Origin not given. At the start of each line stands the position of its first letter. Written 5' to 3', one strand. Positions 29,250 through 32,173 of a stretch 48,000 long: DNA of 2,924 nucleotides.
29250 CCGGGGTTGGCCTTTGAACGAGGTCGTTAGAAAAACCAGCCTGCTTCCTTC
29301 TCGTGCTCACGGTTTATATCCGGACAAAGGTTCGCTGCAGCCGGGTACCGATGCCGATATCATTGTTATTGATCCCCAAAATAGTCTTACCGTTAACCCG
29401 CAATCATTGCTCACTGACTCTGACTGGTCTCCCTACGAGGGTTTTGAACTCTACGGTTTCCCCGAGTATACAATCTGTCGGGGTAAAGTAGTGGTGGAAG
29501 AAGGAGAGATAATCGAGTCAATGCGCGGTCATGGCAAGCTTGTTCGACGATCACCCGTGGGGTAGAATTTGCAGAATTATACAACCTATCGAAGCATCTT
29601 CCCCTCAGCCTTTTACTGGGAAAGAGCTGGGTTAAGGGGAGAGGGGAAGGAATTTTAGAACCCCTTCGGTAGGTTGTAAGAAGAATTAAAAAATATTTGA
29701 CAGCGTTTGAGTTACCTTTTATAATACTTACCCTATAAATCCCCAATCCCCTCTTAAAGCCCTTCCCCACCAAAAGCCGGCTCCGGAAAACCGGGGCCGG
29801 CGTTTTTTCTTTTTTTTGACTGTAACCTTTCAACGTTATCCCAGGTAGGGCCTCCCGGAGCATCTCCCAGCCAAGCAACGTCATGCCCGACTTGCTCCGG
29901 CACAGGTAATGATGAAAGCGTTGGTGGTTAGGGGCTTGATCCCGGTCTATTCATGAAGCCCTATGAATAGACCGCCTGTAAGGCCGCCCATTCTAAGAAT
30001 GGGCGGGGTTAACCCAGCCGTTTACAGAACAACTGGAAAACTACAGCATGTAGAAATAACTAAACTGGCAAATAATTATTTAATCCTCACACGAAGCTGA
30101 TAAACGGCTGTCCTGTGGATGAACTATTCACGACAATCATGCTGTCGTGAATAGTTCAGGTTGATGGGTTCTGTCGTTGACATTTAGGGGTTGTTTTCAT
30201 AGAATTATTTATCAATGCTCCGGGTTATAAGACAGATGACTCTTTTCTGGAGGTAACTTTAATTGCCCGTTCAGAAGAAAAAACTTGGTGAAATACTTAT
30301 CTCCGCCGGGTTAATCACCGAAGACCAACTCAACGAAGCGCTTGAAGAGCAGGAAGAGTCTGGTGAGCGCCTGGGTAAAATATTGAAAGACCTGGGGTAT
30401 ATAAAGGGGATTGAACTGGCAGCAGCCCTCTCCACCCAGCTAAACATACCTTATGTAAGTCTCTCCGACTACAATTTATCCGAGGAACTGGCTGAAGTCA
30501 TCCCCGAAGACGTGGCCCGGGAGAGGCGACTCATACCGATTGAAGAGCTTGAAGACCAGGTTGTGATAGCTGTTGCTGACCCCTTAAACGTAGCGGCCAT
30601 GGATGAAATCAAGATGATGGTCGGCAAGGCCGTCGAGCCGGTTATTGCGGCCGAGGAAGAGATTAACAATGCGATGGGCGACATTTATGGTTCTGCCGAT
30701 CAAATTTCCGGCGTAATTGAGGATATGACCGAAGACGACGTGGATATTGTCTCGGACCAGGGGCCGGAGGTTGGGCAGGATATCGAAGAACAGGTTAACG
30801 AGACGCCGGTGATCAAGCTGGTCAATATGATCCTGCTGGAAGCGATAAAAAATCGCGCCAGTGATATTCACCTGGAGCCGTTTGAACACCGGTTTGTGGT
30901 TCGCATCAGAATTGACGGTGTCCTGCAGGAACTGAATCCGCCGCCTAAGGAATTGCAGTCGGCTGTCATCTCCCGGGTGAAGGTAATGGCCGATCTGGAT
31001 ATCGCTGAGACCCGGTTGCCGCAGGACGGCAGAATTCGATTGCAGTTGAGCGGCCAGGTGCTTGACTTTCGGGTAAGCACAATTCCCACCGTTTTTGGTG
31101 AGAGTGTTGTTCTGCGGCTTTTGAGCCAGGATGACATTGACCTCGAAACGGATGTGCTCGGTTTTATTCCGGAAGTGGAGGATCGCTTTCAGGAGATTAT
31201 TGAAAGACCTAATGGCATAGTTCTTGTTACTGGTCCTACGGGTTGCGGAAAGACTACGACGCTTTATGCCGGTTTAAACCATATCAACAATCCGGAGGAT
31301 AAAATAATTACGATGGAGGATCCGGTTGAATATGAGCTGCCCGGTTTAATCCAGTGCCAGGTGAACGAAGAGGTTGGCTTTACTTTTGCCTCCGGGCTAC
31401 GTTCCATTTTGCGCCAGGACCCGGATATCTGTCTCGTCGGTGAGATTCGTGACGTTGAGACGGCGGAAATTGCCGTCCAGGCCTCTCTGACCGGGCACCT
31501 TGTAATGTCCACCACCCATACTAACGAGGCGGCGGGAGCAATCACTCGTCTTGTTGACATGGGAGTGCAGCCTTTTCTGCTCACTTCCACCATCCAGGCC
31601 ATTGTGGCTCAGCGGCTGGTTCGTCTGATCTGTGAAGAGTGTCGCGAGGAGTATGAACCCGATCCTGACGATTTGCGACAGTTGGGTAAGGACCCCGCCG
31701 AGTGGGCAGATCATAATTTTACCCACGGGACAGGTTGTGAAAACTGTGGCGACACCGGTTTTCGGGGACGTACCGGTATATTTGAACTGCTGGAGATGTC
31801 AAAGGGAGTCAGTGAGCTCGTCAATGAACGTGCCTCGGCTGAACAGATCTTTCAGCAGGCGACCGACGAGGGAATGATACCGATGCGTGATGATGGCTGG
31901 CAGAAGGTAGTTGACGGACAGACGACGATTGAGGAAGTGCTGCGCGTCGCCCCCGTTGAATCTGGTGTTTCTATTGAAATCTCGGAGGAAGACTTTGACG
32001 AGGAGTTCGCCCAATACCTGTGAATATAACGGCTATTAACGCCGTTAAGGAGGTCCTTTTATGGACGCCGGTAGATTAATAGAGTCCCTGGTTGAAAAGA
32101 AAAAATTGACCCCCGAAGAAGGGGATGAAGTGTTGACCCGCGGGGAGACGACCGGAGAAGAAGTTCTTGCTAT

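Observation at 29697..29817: Perfect consensus promoter plus canonical terminator enclosing a C-rich, ORF-less ~85-nt transcript: candidate small RNA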

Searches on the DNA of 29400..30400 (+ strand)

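Call 5: search_rna_families(source=window, start=29400, end=30400, threshold=evalue, max_evalue=10, show_alignments=3)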
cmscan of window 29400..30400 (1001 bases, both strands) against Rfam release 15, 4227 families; matches with E-value up to 10: 7.
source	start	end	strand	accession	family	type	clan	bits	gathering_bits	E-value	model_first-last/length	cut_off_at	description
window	29669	29809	+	RF01470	rli38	Gene; sRNA;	-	25.9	49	0.38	1-150/150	no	Listeria sRNA rli38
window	30119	30157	-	RF03751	mir-7445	Gene; miRNA;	-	20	79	1.7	1-60/60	no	mir-7445 microRNA precursor family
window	30121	30157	+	RF03751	mir-7445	Gene; miRNA;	-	18.8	79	3.5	12-47/60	no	mir-7445 microRNA precursor family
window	29771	29939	-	RF00506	Thr_leader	Cis-reg; leader;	-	17.6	55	1.7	1-118/118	no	Threonine operon leader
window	29741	29899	-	RF02204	WT1-AS_2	Gene; lncRNA;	-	17.5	45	0.83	1-137/137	no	WT1 antisense RNA conserved region 2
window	29780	29817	+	RF01394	isrK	Gene; sRNA;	-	14.8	50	1.9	1-77/77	no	isrK Hfq binding RNA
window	30072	30157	+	RF01472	rli40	Gene; sRNA;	-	10.5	100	7.9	1-263/263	no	Listeria sRNA rli40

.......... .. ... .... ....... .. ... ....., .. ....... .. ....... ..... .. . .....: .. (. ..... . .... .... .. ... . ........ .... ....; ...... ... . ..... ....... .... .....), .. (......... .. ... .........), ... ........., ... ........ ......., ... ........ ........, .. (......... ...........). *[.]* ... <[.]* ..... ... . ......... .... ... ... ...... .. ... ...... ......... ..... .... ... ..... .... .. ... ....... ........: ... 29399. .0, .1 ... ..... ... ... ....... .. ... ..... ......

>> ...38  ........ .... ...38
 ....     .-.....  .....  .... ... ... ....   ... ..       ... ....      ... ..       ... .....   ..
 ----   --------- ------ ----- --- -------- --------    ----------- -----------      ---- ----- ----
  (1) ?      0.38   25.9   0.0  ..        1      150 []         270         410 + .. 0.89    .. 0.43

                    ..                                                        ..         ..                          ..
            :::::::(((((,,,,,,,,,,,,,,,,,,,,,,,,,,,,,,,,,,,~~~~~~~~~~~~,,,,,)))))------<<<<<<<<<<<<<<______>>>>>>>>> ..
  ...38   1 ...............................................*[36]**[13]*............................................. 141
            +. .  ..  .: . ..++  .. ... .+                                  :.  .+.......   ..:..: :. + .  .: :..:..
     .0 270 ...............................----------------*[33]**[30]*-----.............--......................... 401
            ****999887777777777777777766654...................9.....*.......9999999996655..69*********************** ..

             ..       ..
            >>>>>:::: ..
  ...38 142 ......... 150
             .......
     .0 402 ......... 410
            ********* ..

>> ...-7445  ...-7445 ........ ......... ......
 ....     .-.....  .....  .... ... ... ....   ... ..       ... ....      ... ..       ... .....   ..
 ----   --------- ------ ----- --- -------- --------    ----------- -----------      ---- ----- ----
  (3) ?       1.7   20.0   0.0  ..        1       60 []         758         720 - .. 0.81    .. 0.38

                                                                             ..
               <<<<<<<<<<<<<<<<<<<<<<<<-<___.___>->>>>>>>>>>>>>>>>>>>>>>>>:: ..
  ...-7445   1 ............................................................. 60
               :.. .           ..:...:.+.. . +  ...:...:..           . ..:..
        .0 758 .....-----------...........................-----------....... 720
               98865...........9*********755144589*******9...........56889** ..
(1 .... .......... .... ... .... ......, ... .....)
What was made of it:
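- On RsaE/RoxS (Rfam family): The best of these is rli38 at E = 0.38, driven by the terminator (call 5).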

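Call 48: search_dna_similar(query=window:29690-29820:+, collection=plasmids, mode=distant, max_evalue=1)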
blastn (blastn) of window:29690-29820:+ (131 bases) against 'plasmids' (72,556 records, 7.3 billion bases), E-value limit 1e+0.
No match.

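Call 53: build_rna_model(alignment_id=A2, structure=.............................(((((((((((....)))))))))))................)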
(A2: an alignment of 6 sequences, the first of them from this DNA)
Model R1 built from alignment A2 (6 sequences, 71 columns); structure: as given.
model positions 70; base pairs 11; branch points 0; effective number of sequences 1.92; information 0.804 bits per position. Calibrated on 0.2 Mb of random sequence (short: E-values are rough).
structure used (alignment columns):
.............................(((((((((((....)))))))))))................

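Call 54: search_with_rna_model(model_id=R1, sources=[window, L001, L002, L003, L004, L005, L006, L007, L008, L009, L010, L011, L012, L013, L014, L015, L016, L017, L018, L019, L020, L021, L022, L023, L024, L025, L026, L027, L028, L029, L030, L031, L032, L033, L034, L035, L036, L037, L038, L039, L040, L041, L042, L043, L044, L045, L046, L047, L048, L049, L050, L051, L052, L053, L054, L055, L056, L057, L058, L059, L060, L061, L062, L063, L064, L065, L066, L067, L068, L069, L070, L071, L072, L073, L074, L075, L076, L077, L078, L079, L080, L081, L082, L083, L084, L085, L086, L087, L088, L089], max_evalue=10)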
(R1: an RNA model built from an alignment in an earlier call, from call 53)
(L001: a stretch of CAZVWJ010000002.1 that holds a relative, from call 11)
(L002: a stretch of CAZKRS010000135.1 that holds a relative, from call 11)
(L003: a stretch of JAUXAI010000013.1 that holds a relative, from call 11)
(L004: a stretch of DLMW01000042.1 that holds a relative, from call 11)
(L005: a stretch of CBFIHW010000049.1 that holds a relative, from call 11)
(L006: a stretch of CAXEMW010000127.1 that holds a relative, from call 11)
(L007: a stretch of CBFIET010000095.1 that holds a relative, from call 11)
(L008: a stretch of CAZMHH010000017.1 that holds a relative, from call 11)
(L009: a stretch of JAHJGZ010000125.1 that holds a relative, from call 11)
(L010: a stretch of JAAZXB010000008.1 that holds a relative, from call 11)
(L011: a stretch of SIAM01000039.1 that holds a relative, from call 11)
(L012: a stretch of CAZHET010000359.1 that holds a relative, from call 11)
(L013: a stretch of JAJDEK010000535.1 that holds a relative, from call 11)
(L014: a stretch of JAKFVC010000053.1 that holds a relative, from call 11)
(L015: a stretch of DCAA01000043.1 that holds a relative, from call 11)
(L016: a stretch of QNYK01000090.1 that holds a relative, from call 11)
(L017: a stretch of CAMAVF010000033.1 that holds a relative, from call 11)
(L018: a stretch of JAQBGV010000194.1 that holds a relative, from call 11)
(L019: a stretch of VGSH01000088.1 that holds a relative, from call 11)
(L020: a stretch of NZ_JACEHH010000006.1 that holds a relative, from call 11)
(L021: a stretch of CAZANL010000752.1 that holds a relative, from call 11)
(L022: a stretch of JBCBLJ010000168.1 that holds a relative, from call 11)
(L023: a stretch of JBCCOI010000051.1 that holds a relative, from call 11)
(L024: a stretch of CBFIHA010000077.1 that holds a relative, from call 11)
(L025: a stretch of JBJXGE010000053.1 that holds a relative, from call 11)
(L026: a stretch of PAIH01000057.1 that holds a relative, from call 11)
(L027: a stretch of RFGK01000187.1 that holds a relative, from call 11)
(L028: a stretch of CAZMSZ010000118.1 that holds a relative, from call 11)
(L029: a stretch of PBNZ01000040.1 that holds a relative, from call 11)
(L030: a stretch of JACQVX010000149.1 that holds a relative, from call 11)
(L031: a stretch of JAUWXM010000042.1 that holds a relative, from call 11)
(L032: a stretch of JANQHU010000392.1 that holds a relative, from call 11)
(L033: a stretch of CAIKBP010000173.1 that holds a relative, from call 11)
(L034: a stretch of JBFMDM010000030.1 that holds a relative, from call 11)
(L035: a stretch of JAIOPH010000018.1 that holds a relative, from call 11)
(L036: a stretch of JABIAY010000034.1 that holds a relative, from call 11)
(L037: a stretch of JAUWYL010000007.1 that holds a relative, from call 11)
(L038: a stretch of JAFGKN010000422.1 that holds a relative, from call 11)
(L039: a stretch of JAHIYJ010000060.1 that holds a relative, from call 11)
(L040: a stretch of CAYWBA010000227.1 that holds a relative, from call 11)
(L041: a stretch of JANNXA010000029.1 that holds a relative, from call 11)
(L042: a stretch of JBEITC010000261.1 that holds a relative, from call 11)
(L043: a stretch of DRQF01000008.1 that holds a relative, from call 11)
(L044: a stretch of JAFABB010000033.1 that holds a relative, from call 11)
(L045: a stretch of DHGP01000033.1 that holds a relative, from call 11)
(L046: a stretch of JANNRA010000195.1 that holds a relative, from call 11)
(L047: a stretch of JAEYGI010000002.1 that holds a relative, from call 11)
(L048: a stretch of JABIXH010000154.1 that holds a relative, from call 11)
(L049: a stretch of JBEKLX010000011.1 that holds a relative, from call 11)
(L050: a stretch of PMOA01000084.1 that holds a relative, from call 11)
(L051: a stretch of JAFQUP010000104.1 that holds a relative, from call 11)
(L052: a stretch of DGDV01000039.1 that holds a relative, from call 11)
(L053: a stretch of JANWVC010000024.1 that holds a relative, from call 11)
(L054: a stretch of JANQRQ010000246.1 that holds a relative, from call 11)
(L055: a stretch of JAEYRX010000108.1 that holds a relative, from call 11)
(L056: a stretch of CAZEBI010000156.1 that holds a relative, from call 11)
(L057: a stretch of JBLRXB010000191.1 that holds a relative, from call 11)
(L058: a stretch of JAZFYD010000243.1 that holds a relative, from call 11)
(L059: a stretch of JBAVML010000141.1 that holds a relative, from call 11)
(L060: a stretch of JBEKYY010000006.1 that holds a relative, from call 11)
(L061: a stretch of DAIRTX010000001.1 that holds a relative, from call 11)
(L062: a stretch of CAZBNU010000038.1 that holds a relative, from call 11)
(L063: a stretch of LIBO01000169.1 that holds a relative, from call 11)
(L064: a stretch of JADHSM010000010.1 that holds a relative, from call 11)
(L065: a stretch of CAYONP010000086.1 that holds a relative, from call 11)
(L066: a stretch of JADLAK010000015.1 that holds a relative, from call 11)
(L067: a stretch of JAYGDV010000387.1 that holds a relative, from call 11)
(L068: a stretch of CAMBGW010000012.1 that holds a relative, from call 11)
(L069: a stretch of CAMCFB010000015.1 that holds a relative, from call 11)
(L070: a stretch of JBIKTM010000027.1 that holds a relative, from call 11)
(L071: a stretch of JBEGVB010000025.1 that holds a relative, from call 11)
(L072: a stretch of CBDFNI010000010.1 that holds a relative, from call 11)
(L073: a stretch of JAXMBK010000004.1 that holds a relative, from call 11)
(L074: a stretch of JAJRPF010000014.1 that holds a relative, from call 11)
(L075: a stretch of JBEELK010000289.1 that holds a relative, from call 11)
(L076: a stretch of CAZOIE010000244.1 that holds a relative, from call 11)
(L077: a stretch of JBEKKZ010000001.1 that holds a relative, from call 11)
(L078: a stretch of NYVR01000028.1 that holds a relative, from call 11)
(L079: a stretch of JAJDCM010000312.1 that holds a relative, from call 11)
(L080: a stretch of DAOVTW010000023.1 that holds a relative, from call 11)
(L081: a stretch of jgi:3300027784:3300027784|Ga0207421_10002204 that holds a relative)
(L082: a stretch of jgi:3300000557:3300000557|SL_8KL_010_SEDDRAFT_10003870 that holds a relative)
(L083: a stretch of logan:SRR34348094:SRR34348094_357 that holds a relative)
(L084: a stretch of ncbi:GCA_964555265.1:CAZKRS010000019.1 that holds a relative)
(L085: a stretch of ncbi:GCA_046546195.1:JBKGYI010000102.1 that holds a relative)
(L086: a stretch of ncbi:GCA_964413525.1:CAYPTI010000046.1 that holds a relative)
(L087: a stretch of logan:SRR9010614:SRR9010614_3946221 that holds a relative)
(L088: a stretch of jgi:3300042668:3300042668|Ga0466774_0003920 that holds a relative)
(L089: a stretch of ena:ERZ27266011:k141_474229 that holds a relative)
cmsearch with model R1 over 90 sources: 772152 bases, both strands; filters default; matches with E-value up to 10: 20.
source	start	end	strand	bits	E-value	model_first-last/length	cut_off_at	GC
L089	2163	2232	+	94.7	3.9e-16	1-70/70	no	0.49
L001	994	1063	+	94.1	5.3e-16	1-70/70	no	0.51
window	29748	29817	+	92.7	9.7e-16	1-70/70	no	0.54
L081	6456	6525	+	92.1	1.3e-15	1-70/70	no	0.57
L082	6456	6525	+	92.1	1.3e-15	1-70/70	no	0.57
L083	6603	6673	+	86.8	1.5e-14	1-70/70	no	0.52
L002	2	71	+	86.2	2e-14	1-70/70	no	0.57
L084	6630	6683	+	70.8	2.3e-11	1-54/70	3'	0.65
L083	6627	6657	-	18.1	0.78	29-59/70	no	0.68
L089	2175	2231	-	17.4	1.1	1-70/70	no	0.54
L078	6022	6043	+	16.9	1.4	31-52/70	no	0.82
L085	558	620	+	16.5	1.6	1-70/70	no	0.4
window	29760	29820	-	16.5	1.6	1-70/70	no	0.56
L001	1018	1047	-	16.5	1.6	29-58/70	no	0.7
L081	6480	6509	-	16.5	1.6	29-58/70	no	0.7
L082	6480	6509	-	16.5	1.6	29-58/70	no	0.7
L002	26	55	-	16.2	1.9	29-58/70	no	0.7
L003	9019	9058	-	15.1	3.2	29-69/70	no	0.55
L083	955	1009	+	13.7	6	1-70/70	no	0.53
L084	6642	6683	-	12.9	8.5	29-70/70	5'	0.71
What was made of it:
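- A covariance model finds no other copy in 772 kb (call 54).
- Tried and rejected: No further or diverged copies were found in 772 kb (call 54).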

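Call 66: search_with_rna_model(model_id=R1, sources=[L102, L103, L104, L105, L090], max_evalue=10, filters=off)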
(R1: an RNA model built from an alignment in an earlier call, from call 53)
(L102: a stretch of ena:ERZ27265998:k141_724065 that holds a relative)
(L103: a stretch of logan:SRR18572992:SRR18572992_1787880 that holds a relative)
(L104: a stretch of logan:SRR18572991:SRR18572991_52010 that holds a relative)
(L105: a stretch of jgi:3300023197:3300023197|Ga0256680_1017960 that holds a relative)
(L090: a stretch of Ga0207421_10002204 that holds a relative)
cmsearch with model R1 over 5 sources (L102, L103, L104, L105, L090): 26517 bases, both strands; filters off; matches with E-value up to 10: 17.
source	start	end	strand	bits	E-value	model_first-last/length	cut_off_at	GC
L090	2178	2247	-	92.1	4.4e-17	1-70/70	no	0.57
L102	1974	2043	+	86.3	6.5e-16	1-70/70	no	0.56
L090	2194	2223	+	16.5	0.056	29-58/70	no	0.7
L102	1998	2027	-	16.2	0.064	29-58/70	no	0.7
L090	3102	3127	+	7.8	3.1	30-53/70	no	0.54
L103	39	89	-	7.7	3.2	1-70/70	no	0.43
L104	2139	2189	-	7.7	3.2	1-70/70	no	0.43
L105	1884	1925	-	7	4.4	30-53/70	no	0.55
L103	2466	2509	-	6.4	5.8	1-70/70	no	0.39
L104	1314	1328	+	6.3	6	35-48/70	no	0.67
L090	9939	9954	+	6.2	6.3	34-49/70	no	0.69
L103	2777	2822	+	6.1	6.6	1-70/70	no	0.43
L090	1665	1705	+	6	7.1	1-70/70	no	0.41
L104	29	46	+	6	7.1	33-50/70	no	0.72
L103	4003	4052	-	5.8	7.7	1-70/70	no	0.6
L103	1319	1362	-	5.3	9.6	1-70/70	no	0.45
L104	3419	3462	-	5.3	9.6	1-70/70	no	0.45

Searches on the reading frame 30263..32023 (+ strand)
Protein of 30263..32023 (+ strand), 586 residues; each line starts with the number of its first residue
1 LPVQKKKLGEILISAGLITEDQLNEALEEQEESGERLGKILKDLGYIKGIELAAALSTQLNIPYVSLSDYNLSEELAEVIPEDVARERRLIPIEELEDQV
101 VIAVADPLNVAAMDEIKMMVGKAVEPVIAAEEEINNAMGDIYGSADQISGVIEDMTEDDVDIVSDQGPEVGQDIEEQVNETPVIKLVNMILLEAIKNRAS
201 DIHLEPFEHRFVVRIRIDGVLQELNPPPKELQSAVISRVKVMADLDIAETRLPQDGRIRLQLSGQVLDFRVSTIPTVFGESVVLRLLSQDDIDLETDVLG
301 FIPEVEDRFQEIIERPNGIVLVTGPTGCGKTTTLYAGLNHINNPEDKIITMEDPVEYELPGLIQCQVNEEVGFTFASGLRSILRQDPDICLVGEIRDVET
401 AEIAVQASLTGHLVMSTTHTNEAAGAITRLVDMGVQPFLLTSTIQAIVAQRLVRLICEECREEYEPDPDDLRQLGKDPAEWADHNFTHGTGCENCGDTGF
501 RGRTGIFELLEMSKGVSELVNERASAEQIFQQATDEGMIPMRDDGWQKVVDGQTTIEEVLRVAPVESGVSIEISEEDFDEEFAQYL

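Call 10: search_protein_families(library=pfam, proteins=[window:30263-32023:+])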
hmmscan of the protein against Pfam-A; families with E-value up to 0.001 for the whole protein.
window:30263-32023:+ (586 aa): 2 families
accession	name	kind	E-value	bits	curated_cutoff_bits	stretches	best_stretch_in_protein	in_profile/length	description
PF00437.27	T2SSE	-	9e-137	456.1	24.9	1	177-561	2-370/370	Type II/IV secretion system protein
PF05157.20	MshEN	-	1.1e-21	77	23.1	1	60-147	1-89/90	MshEN domain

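Call 11: find_related_loci(query=window:30263-32023:+, collection=genome_contigs, flank=4000)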
Query window:30263-32023:+ (586 aa) in genome_contigs; peptide patterns used: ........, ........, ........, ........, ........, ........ (x = any residue, [..] = any of these).
599 stretches matched a pattern (row limit reached: there are more); 564 encode a relative of the query (tblastn E <= 1e-3); the best 80 are kept; 80 distinct loci.
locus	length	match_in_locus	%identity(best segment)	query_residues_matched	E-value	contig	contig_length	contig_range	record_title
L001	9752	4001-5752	82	3-586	0e+0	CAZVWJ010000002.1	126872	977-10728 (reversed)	MAG TPA_asm: uncultured bacterium isolate binchicken_co77_20 genome assembly, contig: NODE_113_length_126872_cov_10.7654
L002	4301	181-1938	76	1-586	0e+0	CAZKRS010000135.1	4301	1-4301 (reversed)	MAG TPA_asm: uncultured bacterium isolate binchicken_co32_498 genome assembly, contig: NODE_38208_length_4301_cov_9.4752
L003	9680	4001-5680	52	4-561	0e+0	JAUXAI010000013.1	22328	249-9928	MAG: bacterium isolate CSMAG_2758 CSMAG_2758_k141_584863_length_22328_cov_11.9891, whole genome shotgun sequence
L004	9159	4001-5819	52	4-562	2e-179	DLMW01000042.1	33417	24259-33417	MAG TPA_asm: bacterium UBP18_UBA7526 isolate UBA7526 UBA7526_contig_2568, whole genome shotgun sequence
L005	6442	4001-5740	48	6-578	9e-173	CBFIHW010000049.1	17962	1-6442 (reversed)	MAG: uncultured Pirellulales bacterium isolate Co_bin_764_indper genome assembly, contig: Co_bin_764_indper_c49, whole g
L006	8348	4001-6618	48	6-567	6e-172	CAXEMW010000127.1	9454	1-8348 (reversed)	MAG TPA_asm: uncultured Planctomycetaceae bacterium isolate ERR598963_binner13_Refined_53 genome assembly, contig: ERZ83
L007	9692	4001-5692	46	1-561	1e-168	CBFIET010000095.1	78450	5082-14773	MAG: Planctomycetota bacterium isolate Co_bin_687_orig genome assembly, contig: Co_bin_687_orig_Co_c_000002236966, whole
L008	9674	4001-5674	46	8-566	8e-168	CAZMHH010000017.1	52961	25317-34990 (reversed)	MAG TPA_asm: uncultured Thermodesulfobacteriota bacterium isolate SRP332253_co1_288 genome assembly, contig: NODE_677_le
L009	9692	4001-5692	47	4-561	1e-167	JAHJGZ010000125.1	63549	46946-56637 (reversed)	MAG: Candidatus Omnitrophota bacterium isolate Modern_marine_glass_biofilm.mb.92 Modern_marine_glas.mb.92_k141_658866, w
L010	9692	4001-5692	46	1-561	2e-167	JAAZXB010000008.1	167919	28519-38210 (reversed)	MAG: Planctomycetota bacterium isolate bin110s NODE_8_length_167919_cov_18.294161, whole genome shotgun sequence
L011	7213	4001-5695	46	3-561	5e-167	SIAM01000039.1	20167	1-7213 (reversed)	MAG: Phycisphaerales bacterium isolate Baikal-deep-G174 BACOMB-C12740, whole genome shotgun sequence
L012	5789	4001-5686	46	1-561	3e-167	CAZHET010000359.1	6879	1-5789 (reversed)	MAG TPA_asm: uncultured Planctomycetaceae bacterium isolate SRP072547_co1_440 genome assembly, contig: NODE_23904_length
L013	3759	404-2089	47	6-566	4e-173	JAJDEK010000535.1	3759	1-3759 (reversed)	MAG: Planctomycetaceae bacterium isolate OFTM93 OFTM93_534, whole genome shotgun sequence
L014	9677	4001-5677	46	5-561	9e-166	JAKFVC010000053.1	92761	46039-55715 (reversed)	MAG: Planctomycetaceae bacterium isolate D1_Bin_8 D1_0000211, whole genome shotgun sequence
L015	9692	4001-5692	47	1-561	6e-166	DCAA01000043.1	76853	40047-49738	MAG TPA_asm: Planctomycetes bacterium UBA1146 UBA1146_contig_32677, whole genome shotgun sequence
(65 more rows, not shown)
